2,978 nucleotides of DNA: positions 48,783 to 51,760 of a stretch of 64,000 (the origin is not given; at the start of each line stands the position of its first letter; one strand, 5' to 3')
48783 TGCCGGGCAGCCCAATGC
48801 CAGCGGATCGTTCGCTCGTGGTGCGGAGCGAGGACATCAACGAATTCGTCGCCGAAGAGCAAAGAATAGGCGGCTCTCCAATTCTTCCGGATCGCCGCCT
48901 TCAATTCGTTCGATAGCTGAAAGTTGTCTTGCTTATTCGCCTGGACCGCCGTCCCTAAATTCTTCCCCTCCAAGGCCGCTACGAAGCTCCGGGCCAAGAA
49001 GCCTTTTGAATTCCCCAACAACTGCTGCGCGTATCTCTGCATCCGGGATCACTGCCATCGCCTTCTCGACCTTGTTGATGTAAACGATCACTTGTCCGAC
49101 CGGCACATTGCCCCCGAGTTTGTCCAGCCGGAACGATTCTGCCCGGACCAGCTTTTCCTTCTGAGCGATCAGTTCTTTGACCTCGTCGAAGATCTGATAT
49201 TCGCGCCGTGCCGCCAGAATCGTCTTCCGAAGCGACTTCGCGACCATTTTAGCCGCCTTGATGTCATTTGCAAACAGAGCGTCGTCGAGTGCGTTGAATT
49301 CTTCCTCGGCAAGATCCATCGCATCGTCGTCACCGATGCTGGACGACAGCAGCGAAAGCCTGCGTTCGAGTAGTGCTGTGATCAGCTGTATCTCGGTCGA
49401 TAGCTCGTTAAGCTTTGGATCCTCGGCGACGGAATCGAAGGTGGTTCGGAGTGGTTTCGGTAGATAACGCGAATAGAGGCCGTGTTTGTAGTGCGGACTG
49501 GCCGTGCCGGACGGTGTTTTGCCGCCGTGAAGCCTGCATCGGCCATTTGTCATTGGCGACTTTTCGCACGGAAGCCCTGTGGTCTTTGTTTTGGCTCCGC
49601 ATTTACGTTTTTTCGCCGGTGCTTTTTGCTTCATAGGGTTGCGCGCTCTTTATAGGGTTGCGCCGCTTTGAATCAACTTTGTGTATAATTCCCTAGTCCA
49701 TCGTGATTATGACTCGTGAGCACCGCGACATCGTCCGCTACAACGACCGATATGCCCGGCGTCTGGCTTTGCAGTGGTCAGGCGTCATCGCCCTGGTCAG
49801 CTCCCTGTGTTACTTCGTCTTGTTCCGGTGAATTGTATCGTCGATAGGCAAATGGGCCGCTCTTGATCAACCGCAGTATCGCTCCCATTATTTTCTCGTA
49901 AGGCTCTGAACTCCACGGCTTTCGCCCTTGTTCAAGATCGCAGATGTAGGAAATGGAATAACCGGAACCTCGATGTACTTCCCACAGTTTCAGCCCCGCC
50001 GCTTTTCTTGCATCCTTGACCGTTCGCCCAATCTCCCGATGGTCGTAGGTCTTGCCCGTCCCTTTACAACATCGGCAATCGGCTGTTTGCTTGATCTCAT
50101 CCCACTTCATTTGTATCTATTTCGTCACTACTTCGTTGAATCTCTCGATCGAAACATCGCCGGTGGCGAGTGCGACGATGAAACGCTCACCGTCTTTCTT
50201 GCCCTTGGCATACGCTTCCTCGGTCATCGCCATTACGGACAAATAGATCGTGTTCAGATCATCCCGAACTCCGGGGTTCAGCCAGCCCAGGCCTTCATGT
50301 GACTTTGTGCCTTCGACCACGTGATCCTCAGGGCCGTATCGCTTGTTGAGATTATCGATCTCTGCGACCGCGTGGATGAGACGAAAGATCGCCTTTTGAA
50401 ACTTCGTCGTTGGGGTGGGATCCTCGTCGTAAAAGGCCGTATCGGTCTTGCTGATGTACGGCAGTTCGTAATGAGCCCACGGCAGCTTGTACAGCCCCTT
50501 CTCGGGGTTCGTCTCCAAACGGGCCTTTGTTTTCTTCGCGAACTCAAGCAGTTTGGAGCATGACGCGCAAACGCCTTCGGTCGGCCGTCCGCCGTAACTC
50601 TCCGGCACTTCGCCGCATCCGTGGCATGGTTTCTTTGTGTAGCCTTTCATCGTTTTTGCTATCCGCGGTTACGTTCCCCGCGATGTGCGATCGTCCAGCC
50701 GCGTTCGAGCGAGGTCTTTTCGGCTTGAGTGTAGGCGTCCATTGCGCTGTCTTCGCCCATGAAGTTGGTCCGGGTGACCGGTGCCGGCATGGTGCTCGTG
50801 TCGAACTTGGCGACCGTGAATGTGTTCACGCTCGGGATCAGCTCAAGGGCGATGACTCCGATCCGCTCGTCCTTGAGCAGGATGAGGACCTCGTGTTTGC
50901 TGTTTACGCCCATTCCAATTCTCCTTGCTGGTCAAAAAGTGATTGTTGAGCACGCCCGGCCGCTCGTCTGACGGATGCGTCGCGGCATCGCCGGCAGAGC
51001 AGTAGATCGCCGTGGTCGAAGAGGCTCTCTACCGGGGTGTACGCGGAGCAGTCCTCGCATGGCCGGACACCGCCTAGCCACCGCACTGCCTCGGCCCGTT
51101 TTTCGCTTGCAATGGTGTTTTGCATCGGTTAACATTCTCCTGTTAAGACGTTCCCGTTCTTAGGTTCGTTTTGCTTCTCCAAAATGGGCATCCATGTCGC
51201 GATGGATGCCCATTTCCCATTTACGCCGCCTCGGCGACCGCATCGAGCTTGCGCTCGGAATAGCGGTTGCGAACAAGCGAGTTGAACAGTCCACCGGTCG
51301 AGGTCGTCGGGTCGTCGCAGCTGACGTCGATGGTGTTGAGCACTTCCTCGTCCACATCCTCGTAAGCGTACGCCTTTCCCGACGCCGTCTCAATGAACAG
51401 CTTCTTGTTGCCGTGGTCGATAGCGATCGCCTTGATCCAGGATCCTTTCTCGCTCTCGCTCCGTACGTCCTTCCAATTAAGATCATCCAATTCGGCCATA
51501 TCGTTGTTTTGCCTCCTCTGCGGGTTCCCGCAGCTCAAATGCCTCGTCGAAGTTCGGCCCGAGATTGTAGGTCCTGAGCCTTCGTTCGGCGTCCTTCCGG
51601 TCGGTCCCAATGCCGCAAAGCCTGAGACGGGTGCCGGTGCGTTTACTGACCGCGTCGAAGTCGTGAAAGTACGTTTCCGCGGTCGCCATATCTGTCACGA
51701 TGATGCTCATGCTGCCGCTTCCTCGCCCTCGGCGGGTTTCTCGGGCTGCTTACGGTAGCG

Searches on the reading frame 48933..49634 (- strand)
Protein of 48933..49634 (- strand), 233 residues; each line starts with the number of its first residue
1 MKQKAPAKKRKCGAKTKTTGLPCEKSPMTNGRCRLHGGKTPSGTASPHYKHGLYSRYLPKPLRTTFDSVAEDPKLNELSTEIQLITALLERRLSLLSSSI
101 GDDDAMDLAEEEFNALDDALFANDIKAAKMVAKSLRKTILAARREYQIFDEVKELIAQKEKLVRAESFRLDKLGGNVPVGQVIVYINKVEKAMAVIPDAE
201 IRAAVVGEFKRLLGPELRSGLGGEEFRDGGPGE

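Call 20: search_protein_families(library=pfam, proteins=[window:48933-49634:-], max_evalue=0.01)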
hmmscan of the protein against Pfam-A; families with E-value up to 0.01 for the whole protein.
window:48933-49634:- (233 aa): 0 families

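Call 38: search_protein_families(library=phrogs, proteins=[window:48933-49634:-], max_evalue=0.01)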
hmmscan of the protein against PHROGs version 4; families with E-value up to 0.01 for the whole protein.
window:48933-49634:- (233 aa): 1 family
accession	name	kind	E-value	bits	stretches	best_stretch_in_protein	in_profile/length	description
phrog_509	-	head and packaging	0.00019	22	1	18-87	57-125/238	terminase small subunit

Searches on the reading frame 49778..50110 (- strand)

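Call 20: search_protein_families(library=pfam, proteins=[window:49778-50110:-], max_evalue=0.01)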
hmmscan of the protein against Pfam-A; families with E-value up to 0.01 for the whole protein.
window:49778-50110:- (110 aa): 1 family
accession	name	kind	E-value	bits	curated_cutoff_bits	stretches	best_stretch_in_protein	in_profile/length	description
PF13560.12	HTH_31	-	2.6e-05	24.9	27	1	26-65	1-40/64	Helix-turn-helix domain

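Call 38: search_protein_families(library=phrogs, proteins=[window:49778-50110:-], max_evalue=0.01)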
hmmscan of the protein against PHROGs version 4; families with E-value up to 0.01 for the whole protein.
window:49778-50110:- (110 aa): 1 family
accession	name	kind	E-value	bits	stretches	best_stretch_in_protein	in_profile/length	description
phrog_3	-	transcription regulation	0.0095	16.7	1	22-80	84-138/430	transcriptional repressor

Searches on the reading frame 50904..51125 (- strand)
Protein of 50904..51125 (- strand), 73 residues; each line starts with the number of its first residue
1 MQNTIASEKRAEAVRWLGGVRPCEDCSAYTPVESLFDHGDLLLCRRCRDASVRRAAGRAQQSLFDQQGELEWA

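Call 20: search_protein_families(library=pfam, proteins=[window:50904-51125:-], max_evalue=0.01)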
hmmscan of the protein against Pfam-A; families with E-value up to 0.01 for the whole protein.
window:50904-51125:- (73 aa): 0 families

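Call 56: search_protein_families(library=pfam, proteins=[window:50904-51125:-], max_evalue=1)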
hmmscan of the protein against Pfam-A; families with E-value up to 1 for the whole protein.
window:50904-51125:- (73 aa): 1 family
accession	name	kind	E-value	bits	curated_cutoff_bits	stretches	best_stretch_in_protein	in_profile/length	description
PF24458.1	DUF7573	-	0.027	14.9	30.2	1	14-49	5-38/39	Domain of unknown function (DUF7573)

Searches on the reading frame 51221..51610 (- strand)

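Call 56: search_protein_families(library=pfam, proteins=[window:51221-51610:-], max_evalue=1)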
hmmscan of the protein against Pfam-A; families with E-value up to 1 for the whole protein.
window:51221-51610:- (129 aa): 1 family
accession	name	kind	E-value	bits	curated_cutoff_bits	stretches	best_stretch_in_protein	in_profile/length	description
PF13619.11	KTSC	-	0.001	19.2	25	1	57-93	3-39/58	KTSC domain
